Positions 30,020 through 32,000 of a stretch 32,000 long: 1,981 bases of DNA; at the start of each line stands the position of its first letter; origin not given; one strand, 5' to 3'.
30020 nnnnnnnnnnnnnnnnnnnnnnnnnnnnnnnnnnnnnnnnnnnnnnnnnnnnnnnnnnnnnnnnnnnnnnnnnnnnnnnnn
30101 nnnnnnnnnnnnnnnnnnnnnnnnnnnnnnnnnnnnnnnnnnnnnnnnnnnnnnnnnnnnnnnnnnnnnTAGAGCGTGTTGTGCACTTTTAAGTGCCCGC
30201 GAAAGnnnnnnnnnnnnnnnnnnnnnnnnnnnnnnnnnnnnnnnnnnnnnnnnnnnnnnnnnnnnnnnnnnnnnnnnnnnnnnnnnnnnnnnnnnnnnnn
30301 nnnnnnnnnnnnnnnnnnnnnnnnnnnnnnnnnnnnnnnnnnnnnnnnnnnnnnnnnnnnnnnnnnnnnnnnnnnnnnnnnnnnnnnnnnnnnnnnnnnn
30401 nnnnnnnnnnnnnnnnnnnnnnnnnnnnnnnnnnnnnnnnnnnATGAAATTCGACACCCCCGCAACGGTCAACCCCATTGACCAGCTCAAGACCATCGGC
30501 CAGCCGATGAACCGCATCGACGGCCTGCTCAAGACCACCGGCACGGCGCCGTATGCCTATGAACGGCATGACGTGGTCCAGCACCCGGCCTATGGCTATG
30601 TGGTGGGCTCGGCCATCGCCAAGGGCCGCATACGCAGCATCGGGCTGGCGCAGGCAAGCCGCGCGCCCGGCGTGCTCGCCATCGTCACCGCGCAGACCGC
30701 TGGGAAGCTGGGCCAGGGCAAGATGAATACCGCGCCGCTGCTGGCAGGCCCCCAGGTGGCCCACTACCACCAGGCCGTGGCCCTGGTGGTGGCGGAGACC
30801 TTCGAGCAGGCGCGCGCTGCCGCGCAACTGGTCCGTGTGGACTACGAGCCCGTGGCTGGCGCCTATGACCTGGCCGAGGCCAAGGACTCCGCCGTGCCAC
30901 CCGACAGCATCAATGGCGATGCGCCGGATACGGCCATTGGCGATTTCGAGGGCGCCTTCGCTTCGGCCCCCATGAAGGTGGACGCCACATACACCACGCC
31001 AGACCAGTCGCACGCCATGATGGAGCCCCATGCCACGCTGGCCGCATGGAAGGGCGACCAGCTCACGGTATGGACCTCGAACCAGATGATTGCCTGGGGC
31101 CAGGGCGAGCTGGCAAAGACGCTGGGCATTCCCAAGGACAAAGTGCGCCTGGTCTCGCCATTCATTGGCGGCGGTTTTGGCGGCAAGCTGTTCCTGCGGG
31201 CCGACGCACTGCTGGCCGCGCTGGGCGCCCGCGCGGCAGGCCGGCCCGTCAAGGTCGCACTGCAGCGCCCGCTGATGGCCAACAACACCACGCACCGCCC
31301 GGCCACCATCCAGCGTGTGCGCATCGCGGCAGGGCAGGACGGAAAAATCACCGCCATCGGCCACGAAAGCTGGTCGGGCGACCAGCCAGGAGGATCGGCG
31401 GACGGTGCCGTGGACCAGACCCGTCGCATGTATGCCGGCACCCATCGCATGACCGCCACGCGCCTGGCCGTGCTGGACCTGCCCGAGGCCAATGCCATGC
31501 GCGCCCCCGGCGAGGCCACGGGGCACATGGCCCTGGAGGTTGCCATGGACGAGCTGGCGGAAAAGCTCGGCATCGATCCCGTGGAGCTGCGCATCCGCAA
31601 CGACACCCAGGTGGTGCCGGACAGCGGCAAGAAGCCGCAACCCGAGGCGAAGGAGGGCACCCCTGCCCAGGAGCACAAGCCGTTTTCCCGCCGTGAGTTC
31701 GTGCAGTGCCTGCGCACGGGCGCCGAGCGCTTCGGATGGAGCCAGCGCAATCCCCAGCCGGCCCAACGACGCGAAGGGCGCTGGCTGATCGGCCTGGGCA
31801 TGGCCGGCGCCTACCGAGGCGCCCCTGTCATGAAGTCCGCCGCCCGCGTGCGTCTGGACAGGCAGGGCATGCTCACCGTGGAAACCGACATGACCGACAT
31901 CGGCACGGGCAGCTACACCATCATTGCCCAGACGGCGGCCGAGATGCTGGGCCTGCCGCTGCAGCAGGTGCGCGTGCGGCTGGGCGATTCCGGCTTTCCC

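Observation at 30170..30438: About 265-bp nested-palindrome, non-coding element (MITE-like) inserted between paoB and paoC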

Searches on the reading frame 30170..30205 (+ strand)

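Call 41: search_protein_families(library=pfam, proteins=[L058:2523-3317:-])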
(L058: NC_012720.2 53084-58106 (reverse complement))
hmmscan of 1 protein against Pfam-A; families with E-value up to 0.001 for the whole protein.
L058:2523-3317:- (265 aa): 4 families
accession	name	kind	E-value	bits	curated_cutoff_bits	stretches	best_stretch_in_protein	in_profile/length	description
PF01609.27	DDE_Tnp_1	-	1.5e-24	87.4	23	1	100-253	3-196/200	Transposase DDE domain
PF13340.11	DUF4096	-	1.1e-21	77.3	34.3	1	11-83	1-75/76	Putative transposase of IS4/5 family (DUF4096)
PF13586.12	DDE_Tnp_1_2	-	7.8e-15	55.5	29.2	1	180-258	3-85/86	Transposase DDE domain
PF13612.12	DDE_Tnp_1_3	-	8.4e-06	26.3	27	1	131-202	45-109/155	Transposase DDE domain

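Call 42: search_protein_families(library=ncbifam, proteins=[L058:2523-3317:-])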
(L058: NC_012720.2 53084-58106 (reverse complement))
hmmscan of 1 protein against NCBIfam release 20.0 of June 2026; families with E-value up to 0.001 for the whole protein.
L058:2523-3317:- (265 aa): 9 families
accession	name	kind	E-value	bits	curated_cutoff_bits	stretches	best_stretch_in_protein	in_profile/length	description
NF033580.1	transpos_IS5_3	equivalog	6.5e-58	196.3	110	1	7-256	1-256/258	IS5 family transposase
NF033551.1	transpos_IS1182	equivalog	5e-10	38.9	270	1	127-207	263-343/488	IS1182 family transposase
NF033520.1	transpos_IS982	equivalog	3.2e-08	33.5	130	1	115-230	95-214/243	IS982 family transposase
NF033578.1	transpos_IS5_1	equivalog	1.2e-06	28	275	1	131-247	283-402/419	IS5 family transposase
NF033581.1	transpos_IS5_4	equivalog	1.7e-06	27.6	140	1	123-238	146-264/285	IS5 family transposase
NF033579.1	transpos_IS5_2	equivalog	8.5e-06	25.4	140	1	84-199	91-206/289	IS5 family transposase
NF033559.2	transpos_IS1634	equivalog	0.00027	20.1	100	0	218-263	382-427/483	IS1634 family transposase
NF033593.1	transpos_ISNCY_1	equivalog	0.0004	19.2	325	1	131-204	301-374/444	ISNCY family transposase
NF033592.1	transpos_IS4_1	equivalog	0.00073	18.7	115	0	102-198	107-200/332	IS4 family transposase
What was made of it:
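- The transposase is DUF4096 + DDE_Tnp_1 and scores 196 bits on NCBIfam transpos_IS5_3 (calls 41, 42).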

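Call 45: find_homologous_proteins(query=L058:2523-3317:-, max_evalue=1e-40)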
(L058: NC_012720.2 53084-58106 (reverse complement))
Query L058:2523-3317:- (265 aa): 7999 proteins with E <= 1e-40 among 8000 candidates; the best 120 are listed.
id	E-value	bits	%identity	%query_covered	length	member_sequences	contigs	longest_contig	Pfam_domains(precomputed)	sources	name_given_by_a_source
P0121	9.3e-174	594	100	100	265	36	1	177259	PF01609.28,PF13586.13,PF13340.12,PF13612.13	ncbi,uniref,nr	ncbi:IS5 family transposase [Burkholderia glumae]|uniref:IS5 family transposase n=1 Tax=Burkholderia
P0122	2.7e-157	540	89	100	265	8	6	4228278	PF01609.28,PF13586.13,PF13340.12,PF13612.13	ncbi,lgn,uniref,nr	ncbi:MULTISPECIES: IS5 family transposase [Burkholderia]|uniref:IS5 family transposase n=1 Tax=Burkh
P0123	4.0e-150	517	85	99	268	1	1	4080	PF01609.28,PF13586.13,PF13340.12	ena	-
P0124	8.5e-150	516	86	99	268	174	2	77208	PF01609.28,PF13586.13,PF13340.12,PF13612.13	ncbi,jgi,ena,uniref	ncbi:transposase [Paraburkholderia sp. EB58]|jgi:transposase|uniref:IS5 family transposase n=1 Tax=P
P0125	8.4e-149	513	86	99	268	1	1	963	PF01609.28,PF13586.13,PF13340.12,PF13612.13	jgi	jgi:transposase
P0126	1.5e-148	512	85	99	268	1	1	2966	PF01609.28,PF13586.13,PF13340.12,PF13612.13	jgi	jgi:transposase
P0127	2.1e-148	511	85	99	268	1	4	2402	PF01609.28,PF13586.13,PF13340.12,PF13612.13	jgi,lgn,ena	-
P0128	2.1e-148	511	85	99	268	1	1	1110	PF01609.28,PF13586.13,PF13340.12,PF13612.13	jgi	jgi:transposase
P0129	3.8e-148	510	85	99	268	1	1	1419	PF01609.28,PF13586.13,PF13340.12,PF13612.13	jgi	jgi:transposase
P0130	5.5e-148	510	85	99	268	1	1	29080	PF01609.28,PF13586.13,PF13340.12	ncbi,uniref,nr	ncbi:IS5 family transposase [Burkholderia sp. BE17]|uniref:IS5 family transposase n=1 Tax=Burkholder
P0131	8.0e-148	509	83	99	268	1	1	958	PF01609.28,PF13586.13,PF13340.12,PF13612.13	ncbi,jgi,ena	jgi:transposase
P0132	1.0e-147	509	85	99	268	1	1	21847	PF01609.28,PF13586.13,PF13340.12,PF13612.13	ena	-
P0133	1.2e-147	509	84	97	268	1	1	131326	PF01609.28,PF13586.13,PF13340.12,PF13612.13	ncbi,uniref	ncbi:transposase [Paraburkholderia sacchari]|uniref:IS5 family transposase n=1 Tax=Paraburkholderia 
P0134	2.3e-147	508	85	97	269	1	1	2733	PF01609.28,PF13586.13,PF13340.12,PF13612.13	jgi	-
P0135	2.5e-147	508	85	99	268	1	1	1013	PF01609.28,PF13586.13,PF13340.12,PF13612.13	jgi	jgi:transposase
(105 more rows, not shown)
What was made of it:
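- Tried and rejected: The 120 best protein homologues were all non-Comamonadaceae (call 45).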

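Call 62: search_dna_similar(query=L058:2523-3317:-, collection=plasmids, mode=protein, max_evalue=1e-40, max_rows=60, rows=spread)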
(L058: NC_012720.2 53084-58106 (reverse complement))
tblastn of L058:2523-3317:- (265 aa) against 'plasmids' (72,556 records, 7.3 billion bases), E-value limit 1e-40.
Records with a match: 356; places in all: 706; records where one place covers at least 80% of the query: 342.
Best place of each record, by identity: >=99% 23; 80-90% 26; 60-80% 66; <60% 241.
By first word of the organism name: Ralstonia 102; Streptomyces 48; Burkholderia 32; Deinococcus 28; Roseomonas 23; Paraburkholderia 11; Sphingobium 10; Methylocystis 9; Acetobacter 9; Synechocystis 8; and 37 more.
By predicted mobility (MOB-suite, as given by PLSDB): mobilizable 153; non-mobilizable 139; conjugative 64.
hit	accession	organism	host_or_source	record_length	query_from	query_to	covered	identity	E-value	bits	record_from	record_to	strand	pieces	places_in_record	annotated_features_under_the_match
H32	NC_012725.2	Burkholderia glumae BGR1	-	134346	1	265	100%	100.0%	8e-157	489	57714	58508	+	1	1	IS5 family transposase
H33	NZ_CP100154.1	Burkholderia glumae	cell culture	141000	1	265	100%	100.0%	8e-157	489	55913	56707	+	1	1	IS5 family transposase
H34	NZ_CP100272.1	Burkholderia glumae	cell culture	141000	1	265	100%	100.0%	8e-157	489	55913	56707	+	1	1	IS5 family transposase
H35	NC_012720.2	Burkholderia glumae BGR1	-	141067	1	265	100%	100.0%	8e-157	489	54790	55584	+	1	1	IS5 family transposase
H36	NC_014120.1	Paraburkholderia atlantica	-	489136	1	261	98%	84.3%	3e-134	424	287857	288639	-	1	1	IS5 family transposase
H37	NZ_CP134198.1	Paraburkholderia sp. FT54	single cell,Rhizosphere soil of Tomato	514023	1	258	97%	84.5%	2e-132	419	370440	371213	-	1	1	IS5 family transposase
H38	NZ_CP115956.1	Ralstonia pseudosolanacearum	Solanum tuberosum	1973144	1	262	99%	82.8%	8e-134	423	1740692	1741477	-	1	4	none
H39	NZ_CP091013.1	Burkholderia cenocepacia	-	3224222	1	262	99%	81.3%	9e-132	417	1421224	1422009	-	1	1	none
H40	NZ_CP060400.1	Xanthomonas hortorum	Lactuca sativa,lettuce leaf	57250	1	265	100%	77.7%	7e-129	409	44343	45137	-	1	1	IS5 family transposase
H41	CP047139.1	Ralstonia solanacearum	Potato,Single cell,tuber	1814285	40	262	84%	85.7%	7e-113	363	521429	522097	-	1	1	none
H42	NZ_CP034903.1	Roseomonas mucosa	Homo sapiens,tissue sample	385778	1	263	99%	65.0%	2e-104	339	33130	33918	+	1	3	IS5 family transposase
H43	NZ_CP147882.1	Roseomonas mucosa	cell culture,Styx glacier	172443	1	261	98%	64.4%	7e-103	335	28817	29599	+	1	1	IS5 family transposase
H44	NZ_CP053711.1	Lichenicola cladoniae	Cladonia borealis,cell culture,lichen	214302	4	260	97%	65.0%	3e-101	330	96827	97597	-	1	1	none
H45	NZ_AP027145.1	Methylocystis iwaonis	-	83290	4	265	99%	63.0%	4e-102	332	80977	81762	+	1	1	IS5 family transposase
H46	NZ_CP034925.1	Roseomonas mucosa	Homo sapiens,tissue sample,Clinical, ...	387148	1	245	92%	66.9%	2e-97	319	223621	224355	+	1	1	none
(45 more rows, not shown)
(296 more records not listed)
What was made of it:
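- Tried and rejected: A plasmid tblastn was dominated by Ralstonia, Burkholderia and others (call 62).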

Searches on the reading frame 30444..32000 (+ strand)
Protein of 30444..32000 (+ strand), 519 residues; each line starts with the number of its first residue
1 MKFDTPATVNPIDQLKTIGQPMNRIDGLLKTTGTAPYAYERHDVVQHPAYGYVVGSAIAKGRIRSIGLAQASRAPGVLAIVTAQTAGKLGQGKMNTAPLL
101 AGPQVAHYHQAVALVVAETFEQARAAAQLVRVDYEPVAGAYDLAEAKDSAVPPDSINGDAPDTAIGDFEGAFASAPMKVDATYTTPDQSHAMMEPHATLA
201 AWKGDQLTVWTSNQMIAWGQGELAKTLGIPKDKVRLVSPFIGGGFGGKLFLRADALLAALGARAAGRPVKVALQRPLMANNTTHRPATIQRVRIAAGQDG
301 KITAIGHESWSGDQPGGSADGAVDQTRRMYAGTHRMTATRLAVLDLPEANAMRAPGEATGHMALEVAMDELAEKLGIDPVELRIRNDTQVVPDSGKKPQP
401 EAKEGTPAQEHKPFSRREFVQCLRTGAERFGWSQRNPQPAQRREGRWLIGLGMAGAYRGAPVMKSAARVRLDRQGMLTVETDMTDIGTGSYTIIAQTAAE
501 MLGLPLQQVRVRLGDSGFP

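Call 8: search_protein_families(library=pfam, proteins=[window:30444-32000:+])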
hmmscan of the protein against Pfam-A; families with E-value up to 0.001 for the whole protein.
window:30444-32000:+ (519 aa): 3 families
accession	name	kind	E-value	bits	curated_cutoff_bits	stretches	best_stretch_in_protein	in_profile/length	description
PF02738.23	MoCoBD_1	-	2.1e-59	201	27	1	162-386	12-243/244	Molybdopterin cofactor-binding domain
PF01315.27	Ald_Xan_dh_C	-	5.4e-23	81.9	31.3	1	37-136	4-108/110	Aldehyde oxidase and xanthine dehydrogenase, a/b hammerhead domain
PF20256.3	MoCoBD_2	-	1.5e-18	67.8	27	1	426-516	2-99/283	Molybdopterin cofactor-binding domain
